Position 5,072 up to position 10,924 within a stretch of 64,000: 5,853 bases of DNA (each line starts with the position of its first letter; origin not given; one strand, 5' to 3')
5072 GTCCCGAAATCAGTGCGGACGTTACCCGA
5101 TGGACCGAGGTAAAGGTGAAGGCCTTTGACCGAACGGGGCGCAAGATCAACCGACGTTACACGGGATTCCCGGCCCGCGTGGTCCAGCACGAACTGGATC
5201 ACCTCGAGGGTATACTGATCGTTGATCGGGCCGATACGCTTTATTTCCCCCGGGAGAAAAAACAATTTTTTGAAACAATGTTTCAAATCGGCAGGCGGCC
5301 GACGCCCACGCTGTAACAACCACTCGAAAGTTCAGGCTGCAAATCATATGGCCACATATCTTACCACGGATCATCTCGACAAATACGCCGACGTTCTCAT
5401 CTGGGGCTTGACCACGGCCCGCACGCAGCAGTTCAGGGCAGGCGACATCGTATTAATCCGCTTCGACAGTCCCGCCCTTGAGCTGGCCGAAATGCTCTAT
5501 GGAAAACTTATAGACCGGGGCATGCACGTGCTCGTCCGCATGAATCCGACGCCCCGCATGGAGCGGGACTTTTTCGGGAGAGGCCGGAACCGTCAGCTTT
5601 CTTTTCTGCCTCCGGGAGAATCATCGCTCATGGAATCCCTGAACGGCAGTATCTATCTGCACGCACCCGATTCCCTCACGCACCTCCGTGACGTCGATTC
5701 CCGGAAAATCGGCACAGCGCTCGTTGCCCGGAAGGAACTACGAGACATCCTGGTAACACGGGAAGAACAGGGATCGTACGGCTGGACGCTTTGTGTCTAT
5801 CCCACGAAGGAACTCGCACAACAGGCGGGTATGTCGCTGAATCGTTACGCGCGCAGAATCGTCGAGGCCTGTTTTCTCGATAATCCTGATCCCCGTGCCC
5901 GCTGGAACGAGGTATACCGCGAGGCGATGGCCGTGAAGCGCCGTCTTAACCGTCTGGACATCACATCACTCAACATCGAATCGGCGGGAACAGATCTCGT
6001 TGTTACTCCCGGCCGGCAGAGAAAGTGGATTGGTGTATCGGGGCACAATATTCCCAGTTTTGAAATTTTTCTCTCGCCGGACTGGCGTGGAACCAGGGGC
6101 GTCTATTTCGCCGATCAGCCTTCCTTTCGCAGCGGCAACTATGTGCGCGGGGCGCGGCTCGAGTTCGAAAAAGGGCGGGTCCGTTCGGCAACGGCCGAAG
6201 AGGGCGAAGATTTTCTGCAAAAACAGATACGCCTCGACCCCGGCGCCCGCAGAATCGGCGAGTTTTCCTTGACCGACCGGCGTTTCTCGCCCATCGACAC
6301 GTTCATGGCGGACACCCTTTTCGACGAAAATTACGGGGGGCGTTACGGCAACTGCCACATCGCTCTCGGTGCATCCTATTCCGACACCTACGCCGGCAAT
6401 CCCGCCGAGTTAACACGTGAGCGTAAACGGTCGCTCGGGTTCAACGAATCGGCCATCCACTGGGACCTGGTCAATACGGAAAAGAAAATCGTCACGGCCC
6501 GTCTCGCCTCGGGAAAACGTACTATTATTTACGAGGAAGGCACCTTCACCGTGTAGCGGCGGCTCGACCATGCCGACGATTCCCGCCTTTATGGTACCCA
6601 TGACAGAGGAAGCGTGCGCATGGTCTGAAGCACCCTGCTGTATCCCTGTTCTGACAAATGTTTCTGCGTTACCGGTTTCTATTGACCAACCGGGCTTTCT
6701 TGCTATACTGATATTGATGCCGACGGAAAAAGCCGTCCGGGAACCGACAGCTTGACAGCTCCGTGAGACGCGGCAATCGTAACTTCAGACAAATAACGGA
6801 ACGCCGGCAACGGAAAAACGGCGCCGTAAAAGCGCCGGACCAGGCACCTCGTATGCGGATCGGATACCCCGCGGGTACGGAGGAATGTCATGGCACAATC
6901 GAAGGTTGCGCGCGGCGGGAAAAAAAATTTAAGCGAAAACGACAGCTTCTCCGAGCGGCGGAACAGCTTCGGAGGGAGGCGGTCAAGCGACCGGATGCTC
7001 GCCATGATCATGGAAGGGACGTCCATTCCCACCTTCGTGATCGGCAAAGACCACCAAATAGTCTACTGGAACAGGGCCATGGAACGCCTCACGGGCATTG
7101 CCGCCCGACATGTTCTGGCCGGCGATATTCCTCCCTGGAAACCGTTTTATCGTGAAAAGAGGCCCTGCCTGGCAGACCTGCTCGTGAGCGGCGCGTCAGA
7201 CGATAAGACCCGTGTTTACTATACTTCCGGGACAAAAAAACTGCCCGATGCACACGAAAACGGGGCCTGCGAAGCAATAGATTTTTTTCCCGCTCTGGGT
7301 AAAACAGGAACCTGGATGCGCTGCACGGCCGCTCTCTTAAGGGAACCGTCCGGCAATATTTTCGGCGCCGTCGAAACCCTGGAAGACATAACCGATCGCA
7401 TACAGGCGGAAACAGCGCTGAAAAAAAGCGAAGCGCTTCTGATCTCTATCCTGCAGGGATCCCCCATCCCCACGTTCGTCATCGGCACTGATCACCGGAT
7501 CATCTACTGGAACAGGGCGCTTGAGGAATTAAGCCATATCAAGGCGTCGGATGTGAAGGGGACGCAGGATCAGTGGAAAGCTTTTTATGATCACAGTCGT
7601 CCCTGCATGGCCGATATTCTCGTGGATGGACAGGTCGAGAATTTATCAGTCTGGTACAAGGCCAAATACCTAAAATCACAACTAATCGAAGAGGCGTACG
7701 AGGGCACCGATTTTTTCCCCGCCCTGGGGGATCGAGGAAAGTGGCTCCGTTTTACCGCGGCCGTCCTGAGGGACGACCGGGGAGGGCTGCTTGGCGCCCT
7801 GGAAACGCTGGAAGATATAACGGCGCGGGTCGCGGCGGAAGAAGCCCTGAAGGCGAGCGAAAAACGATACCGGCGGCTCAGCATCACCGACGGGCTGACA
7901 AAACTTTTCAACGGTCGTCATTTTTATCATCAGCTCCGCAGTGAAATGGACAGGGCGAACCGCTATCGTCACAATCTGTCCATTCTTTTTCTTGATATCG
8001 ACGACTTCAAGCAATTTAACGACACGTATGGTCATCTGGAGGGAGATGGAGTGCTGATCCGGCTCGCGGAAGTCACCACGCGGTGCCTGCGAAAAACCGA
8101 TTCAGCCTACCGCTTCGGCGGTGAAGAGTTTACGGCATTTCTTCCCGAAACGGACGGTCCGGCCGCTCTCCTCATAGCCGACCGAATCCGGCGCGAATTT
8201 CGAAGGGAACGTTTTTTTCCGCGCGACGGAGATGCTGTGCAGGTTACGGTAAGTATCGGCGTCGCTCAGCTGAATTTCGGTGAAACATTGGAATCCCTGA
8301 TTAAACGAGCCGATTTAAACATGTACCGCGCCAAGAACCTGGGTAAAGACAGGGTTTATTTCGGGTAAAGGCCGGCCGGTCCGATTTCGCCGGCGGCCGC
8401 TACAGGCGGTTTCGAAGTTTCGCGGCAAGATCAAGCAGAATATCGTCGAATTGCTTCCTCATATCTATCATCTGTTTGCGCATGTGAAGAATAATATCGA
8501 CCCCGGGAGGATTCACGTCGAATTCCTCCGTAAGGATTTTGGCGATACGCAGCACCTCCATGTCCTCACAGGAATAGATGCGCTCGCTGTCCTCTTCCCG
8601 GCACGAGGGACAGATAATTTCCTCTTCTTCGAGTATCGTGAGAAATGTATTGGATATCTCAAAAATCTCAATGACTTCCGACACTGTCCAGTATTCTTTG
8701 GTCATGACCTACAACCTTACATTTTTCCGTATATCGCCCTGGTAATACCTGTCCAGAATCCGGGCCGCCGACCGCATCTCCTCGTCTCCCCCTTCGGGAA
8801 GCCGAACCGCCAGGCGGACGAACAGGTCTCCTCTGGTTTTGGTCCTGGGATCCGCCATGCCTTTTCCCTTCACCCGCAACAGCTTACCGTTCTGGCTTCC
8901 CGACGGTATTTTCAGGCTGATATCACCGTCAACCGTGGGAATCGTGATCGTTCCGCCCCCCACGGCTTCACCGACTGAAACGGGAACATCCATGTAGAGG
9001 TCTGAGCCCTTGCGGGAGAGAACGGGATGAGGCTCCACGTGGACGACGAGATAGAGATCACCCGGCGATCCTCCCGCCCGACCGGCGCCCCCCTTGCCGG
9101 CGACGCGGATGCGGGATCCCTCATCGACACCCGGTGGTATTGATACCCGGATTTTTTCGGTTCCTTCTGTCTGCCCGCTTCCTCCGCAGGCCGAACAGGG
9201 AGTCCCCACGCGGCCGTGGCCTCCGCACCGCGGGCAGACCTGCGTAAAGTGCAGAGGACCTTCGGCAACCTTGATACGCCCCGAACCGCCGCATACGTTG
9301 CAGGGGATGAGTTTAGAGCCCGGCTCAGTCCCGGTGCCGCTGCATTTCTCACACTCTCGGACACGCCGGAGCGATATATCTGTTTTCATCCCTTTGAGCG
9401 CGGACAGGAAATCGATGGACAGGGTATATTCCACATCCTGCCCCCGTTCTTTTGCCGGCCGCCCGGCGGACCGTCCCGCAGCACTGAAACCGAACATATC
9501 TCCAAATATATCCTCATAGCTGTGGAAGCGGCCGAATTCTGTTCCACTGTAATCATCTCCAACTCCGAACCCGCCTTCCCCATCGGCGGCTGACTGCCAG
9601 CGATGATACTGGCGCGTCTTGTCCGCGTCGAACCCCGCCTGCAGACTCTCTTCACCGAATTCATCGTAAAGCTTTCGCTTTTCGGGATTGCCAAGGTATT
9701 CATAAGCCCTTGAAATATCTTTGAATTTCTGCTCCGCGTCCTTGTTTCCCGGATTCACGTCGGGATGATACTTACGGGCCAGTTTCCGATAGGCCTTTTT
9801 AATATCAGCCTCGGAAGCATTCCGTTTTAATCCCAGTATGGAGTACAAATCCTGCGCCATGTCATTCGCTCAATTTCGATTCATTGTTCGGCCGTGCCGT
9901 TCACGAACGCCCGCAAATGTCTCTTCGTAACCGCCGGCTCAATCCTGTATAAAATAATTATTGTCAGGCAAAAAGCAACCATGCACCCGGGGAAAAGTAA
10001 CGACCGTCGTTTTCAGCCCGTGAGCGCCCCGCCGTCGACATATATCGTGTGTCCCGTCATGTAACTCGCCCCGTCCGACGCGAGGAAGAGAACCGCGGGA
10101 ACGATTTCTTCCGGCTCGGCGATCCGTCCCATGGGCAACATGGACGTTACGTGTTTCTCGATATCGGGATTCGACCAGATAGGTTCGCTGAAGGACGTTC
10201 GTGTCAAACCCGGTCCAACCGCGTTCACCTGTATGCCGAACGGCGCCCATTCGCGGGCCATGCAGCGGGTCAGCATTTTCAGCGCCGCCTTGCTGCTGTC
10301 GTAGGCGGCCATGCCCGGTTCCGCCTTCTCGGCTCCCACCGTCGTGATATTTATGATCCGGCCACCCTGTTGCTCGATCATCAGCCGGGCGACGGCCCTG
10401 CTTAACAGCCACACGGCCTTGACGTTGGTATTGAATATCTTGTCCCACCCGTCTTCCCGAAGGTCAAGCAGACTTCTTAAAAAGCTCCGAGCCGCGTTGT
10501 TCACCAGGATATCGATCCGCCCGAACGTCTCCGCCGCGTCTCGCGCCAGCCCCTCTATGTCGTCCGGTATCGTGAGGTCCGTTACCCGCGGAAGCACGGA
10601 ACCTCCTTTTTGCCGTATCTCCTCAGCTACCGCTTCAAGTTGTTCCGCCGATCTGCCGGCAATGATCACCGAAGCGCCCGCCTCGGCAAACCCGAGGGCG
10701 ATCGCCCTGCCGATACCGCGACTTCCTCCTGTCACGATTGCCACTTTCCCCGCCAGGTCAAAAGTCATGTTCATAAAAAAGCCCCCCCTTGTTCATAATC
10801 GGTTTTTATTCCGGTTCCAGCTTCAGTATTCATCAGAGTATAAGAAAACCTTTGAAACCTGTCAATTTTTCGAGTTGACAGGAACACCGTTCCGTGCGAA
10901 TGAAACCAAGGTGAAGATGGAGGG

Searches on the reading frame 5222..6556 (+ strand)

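Call 50: search_protein_families(library=pfam, proteins=[window:5222-6556:+], max_evalue=0.00001)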
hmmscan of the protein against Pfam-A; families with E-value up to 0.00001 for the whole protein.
window:5222-6556:+ (444 aa): 1 family
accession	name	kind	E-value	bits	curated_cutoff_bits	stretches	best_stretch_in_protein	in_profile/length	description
PF02073.20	Peptidase_M29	-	3.2e-105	352.7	27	1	50-442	3-406/406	Thermophilic metalloprotease (M29)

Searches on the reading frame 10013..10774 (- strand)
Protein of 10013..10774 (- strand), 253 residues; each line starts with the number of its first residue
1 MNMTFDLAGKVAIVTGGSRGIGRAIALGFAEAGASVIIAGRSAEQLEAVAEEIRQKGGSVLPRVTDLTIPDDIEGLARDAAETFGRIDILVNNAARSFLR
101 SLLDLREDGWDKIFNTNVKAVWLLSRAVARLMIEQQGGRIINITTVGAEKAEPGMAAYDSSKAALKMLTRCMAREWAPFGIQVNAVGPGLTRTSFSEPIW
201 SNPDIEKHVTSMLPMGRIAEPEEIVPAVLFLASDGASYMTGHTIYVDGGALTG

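Call 50: search_protein_families(library=pfam, proteins=[window:10013-10774:-], max_evalue=0.00001)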
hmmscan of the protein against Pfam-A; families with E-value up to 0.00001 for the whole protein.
window:10013-10774:- (253 aa): 3 families
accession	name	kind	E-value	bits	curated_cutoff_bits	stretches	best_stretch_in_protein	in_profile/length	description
PF13561.12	adh_short_C2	-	2e-68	230.9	27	1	19-249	6-234/236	Enoyl-(Acyl carrier protein) reductase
PF00106.31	adh_short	-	2.3e-58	197.3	26.6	1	10-201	1-192/195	short chain dehydrogenase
PF08659.16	KR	-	6.5e-11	42.9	22.6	1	12-130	3-125/180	KR domain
